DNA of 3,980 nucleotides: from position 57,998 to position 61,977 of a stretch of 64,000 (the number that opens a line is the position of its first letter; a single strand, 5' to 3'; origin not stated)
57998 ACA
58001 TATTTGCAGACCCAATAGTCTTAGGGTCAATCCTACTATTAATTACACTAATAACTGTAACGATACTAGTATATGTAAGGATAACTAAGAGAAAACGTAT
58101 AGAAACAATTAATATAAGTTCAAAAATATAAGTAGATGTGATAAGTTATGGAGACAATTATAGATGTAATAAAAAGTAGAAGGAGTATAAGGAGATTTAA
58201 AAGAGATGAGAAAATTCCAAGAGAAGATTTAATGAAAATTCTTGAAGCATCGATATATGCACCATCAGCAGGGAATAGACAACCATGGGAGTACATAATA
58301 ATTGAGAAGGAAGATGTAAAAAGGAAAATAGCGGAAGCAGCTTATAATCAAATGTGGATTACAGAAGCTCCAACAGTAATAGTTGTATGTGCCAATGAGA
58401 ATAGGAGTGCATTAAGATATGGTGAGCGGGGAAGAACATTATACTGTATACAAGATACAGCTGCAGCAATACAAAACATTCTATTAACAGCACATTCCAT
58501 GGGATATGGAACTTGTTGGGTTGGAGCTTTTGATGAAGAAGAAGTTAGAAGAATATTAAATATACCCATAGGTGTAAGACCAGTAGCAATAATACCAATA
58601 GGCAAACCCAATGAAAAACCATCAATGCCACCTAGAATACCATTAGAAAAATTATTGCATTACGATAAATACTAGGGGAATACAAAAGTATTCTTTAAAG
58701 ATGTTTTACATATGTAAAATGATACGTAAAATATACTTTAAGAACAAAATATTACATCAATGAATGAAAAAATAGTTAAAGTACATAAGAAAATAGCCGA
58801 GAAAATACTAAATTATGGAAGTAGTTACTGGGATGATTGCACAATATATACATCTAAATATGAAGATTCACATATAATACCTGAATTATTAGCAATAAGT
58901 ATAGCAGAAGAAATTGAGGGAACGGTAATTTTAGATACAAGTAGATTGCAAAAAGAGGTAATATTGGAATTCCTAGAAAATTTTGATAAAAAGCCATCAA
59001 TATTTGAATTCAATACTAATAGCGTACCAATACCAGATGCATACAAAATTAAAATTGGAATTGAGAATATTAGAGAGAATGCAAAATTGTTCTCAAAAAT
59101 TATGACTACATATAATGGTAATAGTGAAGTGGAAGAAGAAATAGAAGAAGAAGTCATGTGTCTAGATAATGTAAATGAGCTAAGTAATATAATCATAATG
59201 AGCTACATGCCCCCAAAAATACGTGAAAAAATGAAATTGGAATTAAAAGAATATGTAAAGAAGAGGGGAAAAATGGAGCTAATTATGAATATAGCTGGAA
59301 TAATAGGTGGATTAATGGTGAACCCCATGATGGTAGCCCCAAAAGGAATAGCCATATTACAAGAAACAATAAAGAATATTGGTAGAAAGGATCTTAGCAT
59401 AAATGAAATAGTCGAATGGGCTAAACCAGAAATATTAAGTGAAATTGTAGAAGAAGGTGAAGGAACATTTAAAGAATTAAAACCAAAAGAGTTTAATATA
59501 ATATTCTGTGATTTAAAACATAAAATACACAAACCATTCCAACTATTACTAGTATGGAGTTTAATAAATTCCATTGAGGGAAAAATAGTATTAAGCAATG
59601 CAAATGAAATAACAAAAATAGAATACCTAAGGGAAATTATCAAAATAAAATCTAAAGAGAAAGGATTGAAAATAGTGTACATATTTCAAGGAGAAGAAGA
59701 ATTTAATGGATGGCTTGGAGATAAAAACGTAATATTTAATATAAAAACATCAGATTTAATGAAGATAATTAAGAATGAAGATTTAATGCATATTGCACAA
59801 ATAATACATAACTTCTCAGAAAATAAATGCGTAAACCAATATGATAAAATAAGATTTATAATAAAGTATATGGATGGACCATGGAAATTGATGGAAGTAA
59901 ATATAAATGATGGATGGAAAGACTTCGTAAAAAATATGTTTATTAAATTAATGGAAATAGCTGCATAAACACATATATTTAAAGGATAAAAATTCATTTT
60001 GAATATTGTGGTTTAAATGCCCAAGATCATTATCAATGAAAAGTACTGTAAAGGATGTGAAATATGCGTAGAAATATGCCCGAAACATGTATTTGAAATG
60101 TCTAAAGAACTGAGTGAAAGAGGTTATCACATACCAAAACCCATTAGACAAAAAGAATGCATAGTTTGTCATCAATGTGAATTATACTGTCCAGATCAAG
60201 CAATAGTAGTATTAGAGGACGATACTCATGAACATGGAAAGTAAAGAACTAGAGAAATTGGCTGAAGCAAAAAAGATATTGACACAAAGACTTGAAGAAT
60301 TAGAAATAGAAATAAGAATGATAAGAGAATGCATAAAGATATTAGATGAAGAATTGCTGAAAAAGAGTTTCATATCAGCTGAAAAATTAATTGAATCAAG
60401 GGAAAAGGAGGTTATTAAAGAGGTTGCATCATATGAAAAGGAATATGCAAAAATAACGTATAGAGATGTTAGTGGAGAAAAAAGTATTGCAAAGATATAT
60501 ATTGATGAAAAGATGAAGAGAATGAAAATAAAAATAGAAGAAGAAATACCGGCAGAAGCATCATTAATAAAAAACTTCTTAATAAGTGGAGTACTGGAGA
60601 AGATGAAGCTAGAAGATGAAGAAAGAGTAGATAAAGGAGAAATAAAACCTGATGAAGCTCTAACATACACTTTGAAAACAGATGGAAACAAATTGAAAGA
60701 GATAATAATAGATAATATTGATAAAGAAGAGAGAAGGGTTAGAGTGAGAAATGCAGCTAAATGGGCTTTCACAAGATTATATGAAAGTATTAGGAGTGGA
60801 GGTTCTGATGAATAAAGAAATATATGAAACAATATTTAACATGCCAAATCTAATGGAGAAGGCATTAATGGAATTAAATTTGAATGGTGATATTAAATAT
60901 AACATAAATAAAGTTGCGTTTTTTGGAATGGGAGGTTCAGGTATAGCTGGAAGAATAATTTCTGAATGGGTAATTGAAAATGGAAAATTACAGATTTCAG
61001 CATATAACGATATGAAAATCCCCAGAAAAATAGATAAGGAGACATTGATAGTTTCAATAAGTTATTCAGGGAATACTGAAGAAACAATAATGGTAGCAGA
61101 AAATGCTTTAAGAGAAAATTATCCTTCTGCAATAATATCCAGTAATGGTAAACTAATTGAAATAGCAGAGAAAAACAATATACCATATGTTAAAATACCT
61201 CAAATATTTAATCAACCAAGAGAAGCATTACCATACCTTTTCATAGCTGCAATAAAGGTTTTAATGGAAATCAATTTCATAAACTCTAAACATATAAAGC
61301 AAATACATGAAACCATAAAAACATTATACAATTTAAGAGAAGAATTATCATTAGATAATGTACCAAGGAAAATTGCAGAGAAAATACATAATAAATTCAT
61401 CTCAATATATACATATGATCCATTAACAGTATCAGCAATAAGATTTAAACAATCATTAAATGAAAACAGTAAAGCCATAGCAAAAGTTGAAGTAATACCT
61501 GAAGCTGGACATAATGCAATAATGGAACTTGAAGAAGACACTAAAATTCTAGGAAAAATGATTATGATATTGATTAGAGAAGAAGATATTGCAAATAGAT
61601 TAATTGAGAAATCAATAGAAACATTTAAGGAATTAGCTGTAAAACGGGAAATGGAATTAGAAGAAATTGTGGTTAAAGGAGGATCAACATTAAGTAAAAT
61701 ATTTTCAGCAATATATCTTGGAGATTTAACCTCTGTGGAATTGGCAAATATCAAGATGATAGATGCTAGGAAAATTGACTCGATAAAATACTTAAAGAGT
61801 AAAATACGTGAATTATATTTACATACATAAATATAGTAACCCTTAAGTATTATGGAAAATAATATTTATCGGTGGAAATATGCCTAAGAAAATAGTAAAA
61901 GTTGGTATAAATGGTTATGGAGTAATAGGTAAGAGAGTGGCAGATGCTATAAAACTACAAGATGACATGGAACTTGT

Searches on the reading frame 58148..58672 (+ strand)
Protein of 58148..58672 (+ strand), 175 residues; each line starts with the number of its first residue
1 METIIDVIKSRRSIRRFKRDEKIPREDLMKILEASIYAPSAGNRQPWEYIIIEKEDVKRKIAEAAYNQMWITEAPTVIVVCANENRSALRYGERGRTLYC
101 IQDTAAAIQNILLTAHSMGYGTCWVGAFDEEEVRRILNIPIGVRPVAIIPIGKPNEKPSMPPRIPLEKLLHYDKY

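Call 16: search_protein_families(library=pfam, proteins=[window:58148-58672:+], max_evalue=0.001)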
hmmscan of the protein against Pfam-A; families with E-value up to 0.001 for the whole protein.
window:58148-58672:+ (175 aa): 2 families
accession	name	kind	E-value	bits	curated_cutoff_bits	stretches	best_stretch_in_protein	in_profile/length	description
PF00881.29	Nitroreductase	-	6.1e-40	137.6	23.5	2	8-72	1-64/167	Nitroreductase family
PF14512.11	TM1586_NiRdase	-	4.9e-14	52.9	27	2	109-173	89-152/215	Putative TM nitroreductase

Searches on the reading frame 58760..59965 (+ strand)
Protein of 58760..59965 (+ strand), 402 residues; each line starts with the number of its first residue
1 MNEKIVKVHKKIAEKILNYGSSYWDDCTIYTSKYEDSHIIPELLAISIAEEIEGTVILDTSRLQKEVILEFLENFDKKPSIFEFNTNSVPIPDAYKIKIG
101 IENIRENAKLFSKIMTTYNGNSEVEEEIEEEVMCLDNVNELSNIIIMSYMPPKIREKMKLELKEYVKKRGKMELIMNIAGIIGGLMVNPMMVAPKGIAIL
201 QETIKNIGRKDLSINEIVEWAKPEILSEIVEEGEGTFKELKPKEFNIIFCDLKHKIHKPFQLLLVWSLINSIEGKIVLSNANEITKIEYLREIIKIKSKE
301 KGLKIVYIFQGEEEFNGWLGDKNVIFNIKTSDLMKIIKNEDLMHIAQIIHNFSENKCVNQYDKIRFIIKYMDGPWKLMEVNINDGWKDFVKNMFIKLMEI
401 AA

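Call 16: search_protein_families(library=pfam, proteins=[window:58760-59965:+], max_evalue=0.001)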
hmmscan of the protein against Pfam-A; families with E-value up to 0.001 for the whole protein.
window:58760-59965:+ (402 aa): 0 families

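Call 55: search_protein_families(library=phrogs, proteins=[window:58760-59965:+], max_evalue=0.01)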
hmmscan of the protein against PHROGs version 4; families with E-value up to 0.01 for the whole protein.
window:58760-59965:+ (402 aa): 1 family
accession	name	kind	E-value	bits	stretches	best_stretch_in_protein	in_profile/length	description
phrog_30542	-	unknown function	0.0018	18.6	1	209-256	3-49/237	-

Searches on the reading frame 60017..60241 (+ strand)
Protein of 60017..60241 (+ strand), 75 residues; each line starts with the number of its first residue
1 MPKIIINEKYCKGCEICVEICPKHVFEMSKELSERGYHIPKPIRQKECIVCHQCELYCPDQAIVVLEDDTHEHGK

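Call 16: search_protein_families(library=pfam, proteins=[window:60017-60241:+], max_evalue=0.001)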
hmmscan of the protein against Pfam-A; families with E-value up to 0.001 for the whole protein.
window:60017-60241:+ (75 aa): 11 families
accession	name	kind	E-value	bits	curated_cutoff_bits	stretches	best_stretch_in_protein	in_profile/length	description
PF00037.32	Fer4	-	6.8e-10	38.8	21.1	2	4-25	1-22/24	4Fe-4S binding domain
PF12838.12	Fer4_7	-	1.2e-09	38.9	27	1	11-62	2-52/52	4Fe-4S dicluster domain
PF14697.11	Fer4_21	-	7.6e-09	36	35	2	6-28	36-59/59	4Fe-4S dicluster domain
PF13187.11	Fer4_9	-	9.9e-09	35.5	27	1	10-63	1-52/52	4Fe-4S dicluster domain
PF13237.11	Fer4_10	-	4e-08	33.5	25.5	1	3-59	1-53/53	4Fe-4S dicluster domain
PF13484.11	Fer4_16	-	4e-07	31.1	30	0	11-34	2-26/66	4Fe-4S double cluster binding domain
PF12837.12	Fer4_6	-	1.4e-06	28.4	25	1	4-25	2-23/24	4Fe-4S binding domain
PF12797.12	Fer4_2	-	9.9e-06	25.7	24.5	1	2-22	1-21/22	4Fe-4S binding domain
PF13370.11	Fer4_13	-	4.8e-05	24.4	24.5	0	6-31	1-25/58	4Fe-4S single cluster domain of Ferredoxin I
PF13459.11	Fer4_15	-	0.0005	21.2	22.4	0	4-29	1-25/66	4Fe-4S single cluster domain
PF12800.12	Fer4_4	-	0.00055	20.5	24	0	10-22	3-15/17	4Fe-4S binding domain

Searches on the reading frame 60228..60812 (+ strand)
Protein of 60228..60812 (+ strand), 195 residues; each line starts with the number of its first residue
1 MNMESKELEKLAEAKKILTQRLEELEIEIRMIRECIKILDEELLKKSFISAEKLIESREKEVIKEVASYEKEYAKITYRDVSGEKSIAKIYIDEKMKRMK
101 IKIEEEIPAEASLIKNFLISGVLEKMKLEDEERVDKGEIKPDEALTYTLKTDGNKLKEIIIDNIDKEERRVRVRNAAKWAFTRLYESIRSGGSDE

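Call 4: search_protein_families(library=pfam, proteins=[window:60228-60812:+], max_evalue=10)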
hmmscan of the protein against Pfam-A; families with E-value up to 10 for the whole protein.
window:60228-60812:+ (195 aa): 3 families
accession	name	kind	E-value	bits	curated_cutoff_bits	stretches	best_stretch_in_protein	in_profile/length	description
PF15593.11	Imm42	-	0.037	14.9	27.2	1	137-187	35-85/162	Immunity protein 42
PF14173.11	ComGG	-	0.083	13.7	25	1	39-92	16-67/95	ComG operon protein 7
PF10130.15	PIN_2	-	0.09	13.4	22.4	1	6-63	41-95/133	PIN domain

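Call 5: search_protein_families(library=ncbifam, proteins=[window:60228-60812:+], max_evalue=10)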
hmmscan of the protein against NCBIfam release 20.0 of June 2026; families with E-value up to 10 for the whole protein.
window:60228-60812:+ (195 aa): 1 family
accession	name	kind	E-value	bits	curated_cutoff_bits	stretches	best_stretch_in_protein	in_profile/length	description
NF033885.1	conj_TraP_IncI1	equivalog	0.36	10.5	135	1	146-171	185-209/217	conjugal transfer protein TraP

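Call 7: search_solved_structures(query=window:60228-60812:+, max_evalue=10)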
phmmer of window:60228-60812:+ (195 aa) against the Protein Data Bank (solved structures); distinct sequences matched with E-value up to 10: 0.

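Call 9: find_homologous_proteins(query=window:60228-60812:+, max_evalue=0.01)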
Query window:60228-60812:+ (195 aa): 16 proteins with E <= 0.01 among 1145 candidates.
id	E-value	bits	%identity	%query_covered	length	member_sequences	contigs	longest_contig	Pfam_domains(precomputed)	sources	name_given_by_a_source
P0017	2.0e-109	381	100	100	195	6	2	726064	-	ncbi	ncbi:MAG: hypothetical protein QW743_02790 [Candidatus Methanomethylicia archaeon]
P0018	2.0e-98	345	89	99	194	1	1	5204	-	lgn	-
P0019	3.6e-98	345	89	99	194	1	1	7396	-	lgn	-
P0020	2.0e-97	342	88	99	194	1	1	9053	-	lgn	-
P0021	2.9e-74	267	70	97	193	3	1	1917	-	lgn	-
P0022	2.3e-65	238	62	99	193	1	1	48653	-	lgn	-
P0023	7.4e-63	230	62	95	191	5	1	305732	-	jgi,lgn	jgi:hypothetical protein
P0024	1.2e-62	229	62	95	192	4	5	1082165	-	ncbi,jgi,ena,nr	ncbi:MAG: hypothetical protein NDF58_04195 [archaeon YNP-LCB-024-027]|jgi:hypothetical protein|nr:hy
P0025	1.4e-62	229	62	95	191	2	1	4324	-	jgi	jgi:hypothetical protein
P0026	1.4e-62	229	62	95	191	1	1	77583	-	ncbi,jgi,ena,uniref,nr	ncbi:MAG: hypothetical protein MRT15_07530 [archaeon YNP-LCB-003-016]|uniref:hypothetical protein n=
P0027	1.4e-62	229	62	95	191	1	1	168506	-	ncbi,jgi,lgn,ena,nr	ncbi:MAG: hypothetical protein LM601_03100 [Candidatus Verstraetearchaeota archaeon]|nr:hypothetical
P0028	2.0e-62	228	62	95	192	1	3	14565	-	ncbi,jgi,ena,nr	ncbi:MAG: hypothetical protein NDF51_01040 [archaeon YNP-WB-040]|jgi:hypothetical protein|nr:hypothe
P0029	2.8e-62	228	61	95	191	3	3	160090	-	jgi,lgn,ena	-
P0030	1.2e-61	226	61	95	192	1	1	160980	-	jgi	-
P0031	2.5e-61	225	62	95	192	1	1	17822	-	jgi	jgi:hypothetical protein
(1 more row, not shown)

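Call 20: search_protein_families(library=pfam, alignment_id=A3, max_evalue=0.01)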
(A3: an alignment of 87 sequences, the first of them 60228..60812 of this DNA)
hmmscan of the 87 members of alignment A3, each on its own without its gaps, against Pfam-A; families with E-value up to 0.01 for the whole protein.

A. member 1, window:60228-60812:+ (195 aa): 0 families

B. families by the number of members that match (of 87 scanned): 13 families
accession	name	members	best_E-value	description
PF25600.1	TRIM_CC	3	0.0015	TRIM protein coiled-coil region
PF08654.15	DASH_Dad2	2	0.005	DASH complex subunit Dad2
PF03205.20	MobB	1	0.00056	Molybdopterin guanine dinucleotide synthesis protein B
PF01576.24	Myosin_tail_1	1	0.0007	Myosin tail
PF16888.10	YwqH-like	1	0.00093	YwqH-like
PF09311.16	Rab5-bind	1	0.0017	Rabaptin-like protein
PF10152.14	CCDC53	1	0.0018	Subunit CCDC53 of WASH complex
PF05974.18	DUF892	1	0.0019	Domain of unknown function (DUF892)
PF04508.17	Pox_A_type_inc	1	0.0037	Viral A-type inclusion protein repeat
PF12841.12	YvrJ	1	0.0053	YvrJ protein family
PF08202.16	MIS13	1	0.0058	Mis12-Mtw1 protein family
PF09351.15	DUF1993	1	0.0089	Domain of unknown function (DUF1993)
PF05859.17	Mis12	1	0.0091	Mis12 protein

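Call 33: search_solved_structures(query=A3, max_evalue=10)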
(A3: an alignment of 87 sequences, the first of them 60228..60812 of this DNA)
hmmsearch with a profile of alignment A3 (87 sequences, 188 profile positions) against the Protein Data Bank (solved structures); distinct sequences matched with E-value up to 10: 22.
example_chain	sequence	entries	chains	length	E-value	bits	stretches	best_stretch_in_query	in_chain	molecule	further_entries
2cly_B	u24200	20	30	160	0.2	14.7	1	3-37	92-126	ATP SYNTHASE D CHAIN, MITOCHONDRIAL | ATP synthase subunit d, mitochondrial | ATP synthase peripheral stalk subunit d, mitochondrial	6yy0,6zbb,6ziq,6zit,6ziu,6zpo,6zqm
9vpb_Ad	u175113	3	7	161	0.2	14.6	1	3-37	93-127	ATP synthase peripheral stalk subunit d, mitochondrial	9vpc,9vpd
2yo3_A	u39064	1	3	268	0.22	14.5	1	9-46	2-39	GENERAL CONTROL PROTEIN GCN4, PUTATIVE INNER MEMBRANE PROTEIN, GENERAL CONTROL PROTEIN GCN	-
6mg1_A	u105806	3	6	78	0.23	14.4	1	4-47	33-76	CCAAT/enhancer-binding protein beta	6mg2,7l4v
6j5i_d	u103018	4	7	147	0.24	14.4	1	3-37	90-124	ATP synthase subunit d, mitochondrial | ATP synthase peripheral stalk subunit d, mitochondrial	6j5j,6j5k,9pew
6zna_Ad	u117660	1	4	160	0.24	14.4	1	3-37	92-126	ATP synthase subunit d, mitochondrial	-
6zmr_d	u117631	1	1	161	0.25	14.4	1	3-37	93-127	ATP synthase subunit d, mitochondrial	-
6mg3_A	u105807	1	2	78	0.25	14.3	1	4-47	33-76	CCAAT/enhancer-binding protein beta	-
9bxu_d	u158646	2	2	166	0.26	14.3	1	3-37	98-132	ATP synthase subunit d, mitochondrial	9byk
9pex_M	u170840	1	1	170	0.27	14.2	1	3-37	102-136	ATP synthase peripheral stalk subunit d, mitochondrial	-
2xzr_A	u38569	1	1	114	0.28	14.1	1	9-93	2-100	IMMUNOGLOBULIN-BINDING PROTEIN EIBD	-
7wu7_4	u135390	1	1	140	0.29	14.1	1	4-43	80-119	Prefoldin subunit 4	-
3wpr_A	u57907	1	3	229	0.45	13.5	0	9-48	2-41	Trimeric autotransporter adhesin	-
6cfz_C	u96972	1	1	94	0.46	13.5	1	4-74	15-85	Dad2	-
9tls_A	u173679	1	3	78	0.5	13.4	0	7-34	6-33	Sc-apCC-2-KLHL20-3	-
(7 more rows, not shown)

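Call 41: find_encoding_contigs(protein=P0024, flank=10000, max_places=1)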
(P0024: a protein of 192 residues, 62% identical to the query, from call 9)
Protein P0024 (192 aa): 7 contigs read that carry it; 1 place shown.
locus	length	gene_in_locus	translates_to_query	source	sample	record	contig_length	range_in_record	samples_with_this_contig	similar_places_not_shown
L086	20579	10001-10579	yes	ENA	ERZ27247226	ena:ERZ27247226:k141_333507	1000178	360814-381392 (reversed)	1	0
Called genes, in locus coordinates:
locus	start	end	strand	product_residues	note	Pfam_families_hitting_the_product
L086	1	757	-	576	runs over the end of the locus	PF00587:tRNA-synt_2b (weak), PF03129:HGTP_anticodon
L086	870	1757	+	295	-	PF00491:Arginase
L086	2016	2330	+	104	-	PF01253:SUI1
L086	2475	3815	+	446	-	PF06068:TIP49, PF05496:RuvB_N (weak), PF13401:AAA_22 (faint), PF00004:AAA, PF17856:TIP49_C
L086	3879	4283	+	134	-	-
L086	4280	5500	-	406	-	PF01566:Nramp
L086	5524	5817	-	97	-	-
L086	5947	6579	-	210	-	PF00215:OMPdecase, PF00977:His_biosynth (weak), PF02581:TMP-TENI (weak)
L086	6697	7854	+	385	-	PF01841:Transglut_core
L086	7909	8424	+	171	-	PF00881:Nitroreductase, PF14512:TM1586_NiRdase, PF00881:Nitroreductase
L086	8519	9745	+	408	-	-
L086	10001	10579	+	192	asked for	-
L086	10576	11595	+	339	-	PF01380:SIS (faint), PF10432:bact-PGI_C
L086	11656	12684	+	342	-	PF00044:Gp_dh_N (weak), PF01113:DapB_N (weak), PF02800:Gp_dh_C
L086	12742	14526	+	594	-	PF04675:DNA_ligase_A_N, PF01068:DNA_ligase_A_M, PF09414:RNA_ligase (faint), PF04679:DNA_ligase_A_C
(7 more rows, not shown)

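Call 46: predict_structure(alignment_id=A5)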
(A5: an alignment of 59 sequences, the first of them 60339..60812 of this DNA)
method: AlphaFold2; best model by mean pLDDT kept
length: 158 residues; sequences in the alignment: 59
mean_pLDDT: 83.5   pTM: 0.73
mean pLDDT of the five models: 83.5, 82.8, 82.7, 81.6, 79.4
residues with pLDDT >= 90: 114; 70-90: 8; 50-70: 8; < 50: 28
segments of 3 or more residues with pLDDT < 50: 1-4, 6-28
pLDDT, mean of each block of 10 residues (from residue 1): 41 37 41 88 91 96 97 95 98 98 97 97 97 98 95 68
secondary structure, 60 per line:
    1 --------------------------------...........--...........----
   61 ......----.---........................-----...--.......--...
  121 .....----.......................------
elements in order: E33-43 E46-56 E61-66 H75-98 E109-115 E118-125 H130-152

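Call 54: search_protein_families(library=ncbifam, alignment_id=A3, max_evalue=0.01)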
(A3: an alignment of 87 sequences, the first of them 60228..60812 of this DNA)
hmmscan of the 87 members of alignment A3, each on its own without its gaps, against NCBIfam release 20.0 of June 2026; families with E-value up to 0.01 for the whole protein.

A. member 1, window:60228-60812:+ (195 aa): 0 families

B. families by the number of members that match (of 87 scanned): 6 families
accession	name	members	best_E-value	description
TIGR00862.1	O-ClC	1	0.0011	intracellular chloride channel protein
TIGR00176.1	mobB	1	0.0029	molybdopterin-guanine dinucleotide biosynthesis protein B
NF009644.1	PRK13169.1-5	1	0.0058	DNA replication initiation control protein YabA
NF001985.0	PRK00777.1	1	0.0063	pantetheine-phosphate adenylyltransferase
NF033927.1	alph_xenorhab_B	1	0.0066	alpha-xenorhabdolysin family binary toxin subunit B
NF047503.1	LB_137_fam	1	0.0072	LB_137 family protein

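Call 55: search_protein_families(library=phrogs, proteins=[window:60228-60812:+], max_evalue=0.01)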
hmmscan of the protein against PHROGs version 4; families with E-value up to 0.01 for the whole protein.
window:60228-60812:+ (195 aa): 0 families

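Call 60: fold_search(model_id=the predicted structure, library=viral)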
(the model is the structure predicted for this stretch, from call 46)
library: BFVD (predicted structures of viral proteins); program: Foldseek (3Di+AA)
matches with E <= 10: 739; with E <= 0.001: 0
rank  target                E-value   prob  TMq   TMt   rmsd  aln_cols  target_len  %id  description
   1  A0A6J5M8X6            4.9e-02  0.41  0.21  0.23  17.2       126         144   12  Uncharacterized protein [uncultured Caudovirales phage]
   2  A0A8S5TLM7            5.5e-02  0.72  0.27  0.35   8.8        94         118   14  Cysteine protease [Podoviridae sp. ctS6V7]
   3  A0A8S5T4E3            6.6e-02  0.23  0.19  0.13  18.8       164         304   10  Repressor domain protein [Siphoviridae sp. ctMBu2]
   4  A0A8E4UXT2            7.4e-02  0.47  0.28  0.34   5.9       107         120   15  Uncharacterized protein [Maribacter phage Colly_1]
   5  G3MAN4                7.4e-02  0.47  0.29  0.30  18.9       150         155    9  Gp493 [Bacillus phage G]
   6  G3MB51                9.5e-02  0.51  0.32  0.36   7.1       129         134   10  Gp671 [Bacillus phage G]
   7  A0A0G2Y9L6            1.0e-01  0.38  0.29  0.33  14.7       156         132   16  Uncharacterized protein [Acanthamoeba polyphaga mimivirus Kroon]
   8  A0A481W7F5            1.0e-01  0.28  0.22  0.26   8.5       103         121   21  TonB-dependent receptor [Fusobacterium phage Fnu1]
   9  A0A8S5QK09            1.2e-01  0.47  0.25  0.28   7.2        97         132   11  Cysteine protease [Podoviridae sp. ctdRZ1]
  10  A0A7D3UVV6            1.3e-01  0.47  0.25  0.25   7.3        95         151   10  (no name in the UniProt tables at hand)
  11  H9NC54                1.4e-01  0.21  0.17  0.16  15.5        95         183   17  (no name in the UniProt tables at hand)
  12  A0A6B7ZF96            1.4e-01  0.16  0.19  0.19  14.2       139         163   12  Uncharacterized protein [Klebsiella phage N1M2]
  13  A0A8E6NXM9            1.5e-01  0.30  0.27  0.24  10.5       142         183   14  Uncharacterized protein [Acinetobacter phage vB_AbaP_WU2001]
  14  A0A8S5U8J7            1.5e-01  0.12  0.19  0.11  17.4       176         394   14  Repressor domain protein [Siphoviridae sp. ct9j27]
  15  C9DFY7                1.6e-01  0.38  0.28  0.27   5.8       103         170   11  Uncharacterized protein [Delftia phage PhiW-14]
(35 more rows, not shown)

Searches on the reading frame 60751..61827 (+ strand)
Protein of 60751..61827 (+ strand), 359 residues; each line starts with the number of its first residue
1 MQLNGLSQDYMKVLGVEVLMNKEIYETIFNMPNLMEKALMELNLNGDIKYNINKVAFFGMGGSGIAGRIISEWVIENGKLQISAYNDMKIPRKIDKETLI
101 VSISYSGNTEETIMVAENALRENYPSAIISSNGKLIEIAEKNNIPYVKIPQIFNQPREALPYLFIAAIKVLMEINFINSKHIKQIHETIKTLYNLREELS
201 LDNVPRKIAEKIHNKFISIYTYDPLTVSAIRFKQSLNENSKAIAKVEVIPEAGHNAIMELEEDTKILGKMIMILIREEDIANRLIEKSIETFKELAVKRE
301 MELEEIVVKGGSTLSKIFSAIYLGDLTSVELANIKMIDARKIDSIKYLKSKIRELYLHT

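Call 16: search_protein_families(library=pfam, proteins=[window:60751-61827:+], max_evalue=0.001)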
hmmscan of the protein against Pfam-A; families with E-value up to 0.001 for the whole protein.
window:60751-61827:+ (359 aa): 2 families
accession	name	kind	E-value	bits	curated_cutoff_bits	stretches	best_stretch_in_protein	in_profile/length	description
PF10432.14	bact-PGI_C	-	1.7e-37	129.1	24.5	1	203-352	3-151/151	Bacterial phospho-glucose isomerase C-terminal SIS domain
PF01380.27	SIS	-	8.5e-07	29.3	25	1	51-132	4-89/131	SIS domain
